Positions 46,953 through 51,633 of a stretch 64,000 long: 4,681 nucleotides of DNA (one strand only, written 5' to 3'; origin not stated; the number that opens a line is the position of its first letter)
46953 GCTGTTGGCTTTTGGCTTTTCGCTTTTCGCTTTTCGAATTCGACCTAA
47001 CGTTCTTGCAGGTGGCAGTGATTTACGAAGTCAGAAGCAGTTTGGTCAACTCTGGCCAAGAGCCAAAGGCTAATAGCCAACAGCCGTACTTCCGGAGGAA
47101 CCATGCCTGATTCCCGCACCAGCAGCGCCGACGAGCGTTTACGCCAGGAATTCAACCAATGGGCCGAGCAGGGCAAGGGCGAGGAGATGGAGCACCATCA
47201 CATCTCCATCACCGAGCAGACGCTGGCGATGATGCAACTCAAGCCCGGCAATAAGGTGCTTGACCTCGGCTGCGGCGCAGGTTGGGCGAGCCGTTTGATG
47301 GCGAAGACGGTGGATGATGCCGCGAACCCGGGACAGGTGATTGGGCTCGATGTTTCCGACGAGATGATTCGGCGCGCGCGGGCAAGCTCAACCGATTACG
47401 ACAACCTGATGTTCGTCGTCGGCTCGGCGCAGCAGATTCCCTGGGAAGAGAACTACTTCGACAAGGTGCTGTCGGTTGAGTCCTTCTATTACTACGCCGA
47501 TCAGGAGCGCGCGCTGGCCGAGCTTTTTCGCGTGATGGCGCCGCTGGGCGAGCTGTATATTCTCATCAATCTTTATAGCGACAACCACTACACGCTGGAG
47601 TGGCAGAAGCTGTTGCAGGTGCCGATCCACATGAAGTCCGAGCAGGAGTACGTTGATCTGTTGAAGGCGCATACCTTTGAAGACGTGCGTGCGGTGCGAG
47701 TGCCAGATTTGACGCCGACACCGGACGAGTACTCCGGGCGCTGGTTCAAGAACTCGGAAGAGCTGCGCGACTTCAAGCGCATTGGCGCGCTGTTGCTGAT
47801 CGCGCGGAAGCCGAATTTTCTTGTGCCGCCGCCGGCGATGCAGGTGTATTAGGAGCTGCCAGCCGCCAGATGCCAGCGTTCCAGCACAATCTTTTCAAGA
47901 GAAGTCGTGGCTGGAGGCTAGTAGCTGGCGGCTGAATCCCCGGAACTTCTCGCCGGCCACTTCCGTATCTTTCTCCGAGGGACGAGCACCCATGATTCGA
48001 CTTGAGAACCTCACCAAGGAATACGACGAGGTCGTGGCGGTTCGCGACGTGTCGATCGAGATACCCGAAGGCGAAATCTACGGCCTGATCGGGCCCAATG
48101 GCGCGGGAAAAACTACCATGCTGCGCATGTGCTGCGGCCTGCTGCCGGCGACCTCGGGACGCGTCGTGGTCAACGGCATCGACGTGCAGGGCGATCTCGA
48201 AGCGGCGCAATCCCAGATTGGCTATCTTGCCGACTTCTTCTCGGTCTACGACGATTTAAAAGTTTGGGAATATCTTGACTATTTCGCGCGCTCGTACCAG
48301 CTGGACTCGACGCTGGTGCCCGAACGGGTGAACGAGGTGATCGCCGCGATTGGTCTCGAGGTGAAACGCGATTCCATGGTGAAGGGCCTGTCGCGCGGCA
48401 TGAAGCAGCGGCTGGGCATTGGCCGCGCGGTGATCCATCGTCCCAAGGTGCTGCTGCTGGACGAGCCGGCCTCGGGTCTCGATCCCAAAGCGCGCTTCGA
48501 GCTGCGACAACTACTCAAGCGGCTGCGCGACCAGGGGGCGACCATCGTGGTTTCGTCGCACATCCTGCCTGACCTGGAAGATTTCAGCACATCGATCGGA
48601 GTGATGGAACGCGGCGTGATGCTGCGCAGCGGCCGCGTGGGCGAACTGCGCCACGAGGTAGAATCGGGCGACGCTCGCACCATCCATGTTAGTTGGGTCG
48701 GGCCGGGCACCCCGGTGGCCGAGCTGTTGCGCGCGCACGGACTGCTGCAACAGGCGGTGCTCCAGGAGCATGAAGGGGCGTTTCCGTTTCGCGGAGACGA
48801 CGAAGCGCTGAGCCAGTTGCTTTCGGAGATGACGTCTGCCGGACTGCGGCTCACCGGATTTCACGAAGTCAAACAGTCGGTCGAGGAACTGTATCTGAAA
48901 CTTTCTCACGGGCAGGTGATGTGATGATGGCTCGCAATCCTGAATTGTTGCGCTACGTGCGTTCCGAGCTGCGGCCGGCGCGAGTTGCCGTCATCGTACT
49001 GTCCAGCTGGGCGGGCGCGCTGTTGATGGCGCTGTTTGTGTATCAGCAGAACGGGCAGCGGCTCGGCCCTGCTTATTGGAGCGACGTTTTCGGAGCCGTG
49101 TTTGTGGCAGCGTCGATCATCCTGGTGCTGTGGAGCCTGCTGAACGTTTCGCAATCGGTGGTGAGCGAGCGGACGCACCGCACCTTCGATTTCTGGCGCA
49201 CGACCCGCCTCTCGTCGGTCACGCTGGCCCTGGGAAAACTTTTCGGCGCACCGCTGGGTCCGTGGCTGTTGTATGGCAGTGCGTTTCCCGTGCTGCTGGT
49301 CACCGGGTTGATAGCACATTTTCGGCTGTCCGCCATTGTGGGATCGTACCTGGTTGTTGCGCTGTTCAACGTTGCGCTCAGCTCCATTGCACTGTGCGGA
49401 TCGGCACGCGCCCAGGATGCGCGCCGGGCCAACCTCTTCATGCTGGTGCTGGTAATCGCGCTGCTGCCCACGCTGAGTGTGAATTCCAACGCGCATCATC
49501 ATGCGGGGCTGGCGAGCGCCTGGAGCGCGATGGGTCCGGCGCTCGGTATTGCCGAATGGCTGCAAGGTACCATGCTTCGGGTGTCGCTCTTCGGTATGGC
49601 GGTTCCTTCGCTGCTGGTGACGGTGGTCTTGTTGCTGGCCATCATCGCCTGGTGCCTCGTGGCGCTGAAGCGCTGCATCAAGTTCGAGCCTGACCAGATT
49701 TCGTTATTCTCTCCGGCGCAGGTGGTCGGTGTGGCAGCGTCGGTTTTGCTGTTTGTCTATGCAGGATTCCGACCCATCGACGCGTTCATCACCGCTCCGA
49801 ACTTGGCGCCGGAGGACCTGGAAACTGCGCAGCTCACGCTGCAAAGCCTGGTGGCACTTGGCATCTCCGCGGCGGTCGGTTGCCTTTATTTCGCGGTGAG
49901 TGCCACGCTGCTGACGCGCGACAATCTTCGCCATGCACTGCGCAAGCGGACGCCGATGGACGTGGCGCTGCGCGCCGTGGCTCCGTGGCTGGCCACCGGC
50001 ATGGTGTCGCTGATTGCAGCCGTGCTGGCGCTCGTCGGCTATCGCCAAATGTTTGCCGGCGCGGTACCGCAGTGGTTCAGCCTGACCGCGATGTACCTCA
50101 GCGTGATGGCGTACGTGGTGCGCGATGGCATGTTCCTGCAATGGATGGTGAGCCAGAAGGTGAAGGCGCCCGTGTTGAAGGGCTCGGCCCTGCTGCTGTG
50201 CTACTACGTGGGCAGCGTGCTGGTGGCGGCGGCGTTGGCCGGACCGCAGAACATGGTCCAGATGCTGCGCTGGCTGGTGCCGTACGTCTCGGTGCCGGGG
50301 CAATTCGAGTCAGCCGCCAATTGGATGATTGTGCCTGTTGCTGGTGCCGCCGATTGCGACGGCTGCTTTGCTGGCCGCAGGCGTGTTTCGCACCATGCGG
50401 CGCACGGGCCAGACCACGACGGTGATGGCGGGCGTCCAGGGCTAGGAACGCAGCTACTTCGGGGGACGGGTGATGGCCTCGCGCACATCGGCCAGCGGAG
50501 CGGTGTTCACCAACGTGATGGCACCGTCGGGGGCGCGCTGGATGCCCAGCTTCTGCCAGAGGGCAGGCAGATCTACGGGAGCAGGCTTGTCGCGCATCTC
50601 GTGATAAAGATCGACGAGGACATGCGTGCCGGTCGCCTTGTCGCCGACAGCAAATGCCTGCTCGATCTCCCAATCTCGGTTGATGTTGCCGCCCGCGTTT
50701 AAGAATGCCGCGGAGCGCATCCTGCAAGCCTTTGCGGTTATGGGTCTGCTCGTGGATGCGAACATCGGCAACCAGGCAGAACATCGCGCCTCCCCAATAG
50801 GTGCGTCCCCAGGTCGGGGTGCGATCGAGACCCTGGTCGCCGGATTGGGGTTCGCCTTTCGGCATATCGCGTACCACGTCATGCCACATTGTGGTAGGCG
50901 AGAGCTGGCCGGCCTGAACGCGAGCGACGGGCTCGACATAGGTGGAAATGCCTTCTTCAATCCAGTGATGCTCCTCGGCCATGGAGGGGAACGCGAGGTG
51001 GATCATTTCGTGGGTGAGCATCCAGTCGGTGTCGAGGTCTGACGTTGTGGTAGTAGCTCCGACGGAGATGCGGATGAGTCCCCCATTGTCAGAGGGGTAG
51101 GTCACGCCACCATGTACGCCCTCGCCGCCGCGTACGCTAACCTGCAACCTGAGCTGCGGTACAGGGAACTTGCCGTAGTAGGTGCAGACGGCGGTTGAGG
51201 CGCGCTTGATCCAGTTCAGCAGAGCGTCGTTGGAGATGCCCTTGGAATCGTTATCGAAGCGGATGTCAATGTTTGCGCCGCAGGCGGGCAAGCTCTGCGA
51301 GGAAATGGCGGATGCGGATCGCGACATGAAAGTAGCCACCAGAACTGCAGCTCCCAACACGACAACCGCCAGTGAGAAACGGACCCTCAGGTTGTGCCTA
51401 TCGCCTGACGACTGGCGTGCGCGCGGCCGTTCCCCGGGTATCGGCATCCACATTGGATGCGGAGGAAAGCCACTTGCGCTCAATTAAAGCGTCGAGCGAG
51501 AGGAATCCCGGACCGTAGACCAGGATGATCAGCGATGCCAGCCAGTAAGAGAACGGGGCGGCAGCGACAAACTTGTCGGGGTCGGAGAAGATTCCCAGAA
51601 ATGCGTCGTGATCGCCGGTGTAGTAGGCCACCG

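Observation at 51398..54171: Bufferin-like RiPP operon: secreted 6-Cys precursor + DUF692 (MNIO) + DUF2063 + DoxX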

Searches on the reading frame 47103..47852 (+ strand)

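Call 43: search_protein_families(library=pfam, max_evalue=0.001, proteins=[window:47103-47852:+])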
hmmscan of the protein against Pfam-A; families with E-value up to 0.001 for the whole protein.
window:47103-47852:+ (249 aa): 11 families
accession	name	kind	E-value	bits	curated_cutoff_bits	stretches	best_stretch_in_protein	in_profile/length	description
PF08241.18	Methyltransf_11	-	2e-21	76.9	21.2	1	53-153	1-95/95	Methyltransferase domain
PF13847.12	Methyltransf_31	-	6.3e-21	75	27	1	47-154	2-110/145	Methyltransferase domain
PF13649.12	Methyltransf_25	-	7.6e-20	71.8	27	1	52-149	1-97/97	Methyltransferase domain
PF01209.24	Ubie_methyltran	-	1.8e-14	54.1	20.1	1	37-154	36-152/233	ubiE/COQ5 methyltransferase family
PF13489.12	Methyltransf_23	-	2.3e-11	44.1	27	1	45-195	18-162/164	Methyltransferase domain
PF08242.18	Methyltransf_12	-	3.5e-09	37.7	30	1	53-150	1-97/98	Methyltransferase domain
PF01135.25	PCMT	-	9.8e-08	32.5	20.3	1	37-111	62-135/210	Protein-L-isoaspartate(D-aspartate) O-methyltransferase (PCMT)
PF02353.26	CMAS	-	6.1e-07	29.5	27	1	37-129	51-138/273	Mycolic acid cyclopropane synthetase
PF13679.12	Methyltransf_32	-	2.4e-05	24.8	27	1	35-99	11-76/143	Methyltransferase domain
PF24675.1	NpmA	-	0.0001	22.2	60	1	34-115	9-92/214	16S rRNA (adenine(1408)-N(1))-methyltransferase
PF05175.20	MTS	-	0.00038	20.6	23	1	41-156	24-141/170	Methyltransferase small domain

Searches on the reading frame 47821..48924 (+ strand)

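Call 43: search_protein_families(library=pfam, max_evalue=0.001, proteins=[window:47821-48924:+])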
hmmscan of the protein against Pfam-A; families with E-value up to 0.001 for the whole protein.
window:47821-48924:+ (367 aa): 3 families
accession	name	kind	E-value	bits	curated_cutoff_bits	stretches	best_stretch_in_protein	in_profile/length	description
PF00005.33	ABC_tran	-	2.5e-30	106.3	25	1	75-217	2-136/137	ABC transporter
PF13304.12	AAA_21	-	4.6e-13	50.3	27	1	190-248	238-299/304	AAA domain, putative AbiEii toxin, Type IV TA system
PF02463.25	SMC_N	-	0.00099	19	40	0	210-262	161-212/220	RecF/RecN/SMC N terminal domain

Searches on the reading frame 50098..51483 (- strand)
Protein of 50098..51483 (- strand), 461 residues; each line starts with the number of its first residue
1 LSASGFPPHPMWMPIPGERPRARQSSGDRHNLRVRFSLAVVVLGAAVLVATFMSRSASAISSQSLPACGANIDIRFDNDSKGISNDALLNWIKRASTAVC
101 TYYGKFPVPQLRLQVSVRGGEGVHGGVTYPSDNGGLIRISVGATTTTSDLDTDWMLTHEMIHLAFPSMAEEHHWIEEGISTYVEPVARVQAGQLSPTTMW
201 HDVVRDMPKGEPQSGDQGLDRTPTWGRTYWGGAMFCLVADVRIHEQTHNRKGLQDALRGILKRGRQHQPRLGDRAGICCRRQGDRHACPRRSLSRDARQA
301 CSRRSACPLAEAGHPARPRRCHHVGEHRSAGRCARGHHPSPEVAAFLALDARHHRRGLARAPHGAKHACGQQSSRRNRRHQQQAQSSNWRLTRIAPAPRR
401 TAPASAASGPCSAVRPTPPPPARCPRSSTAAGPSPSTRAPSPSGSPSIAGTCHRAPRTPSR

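Call 43: search_protein_families(library=pfam, max_evalue=0.001, proteins=[window:50098-51483:-])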
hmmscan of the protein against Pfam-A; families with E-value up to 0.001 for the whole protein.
window:50098-51483:- (461 aa): 0 families
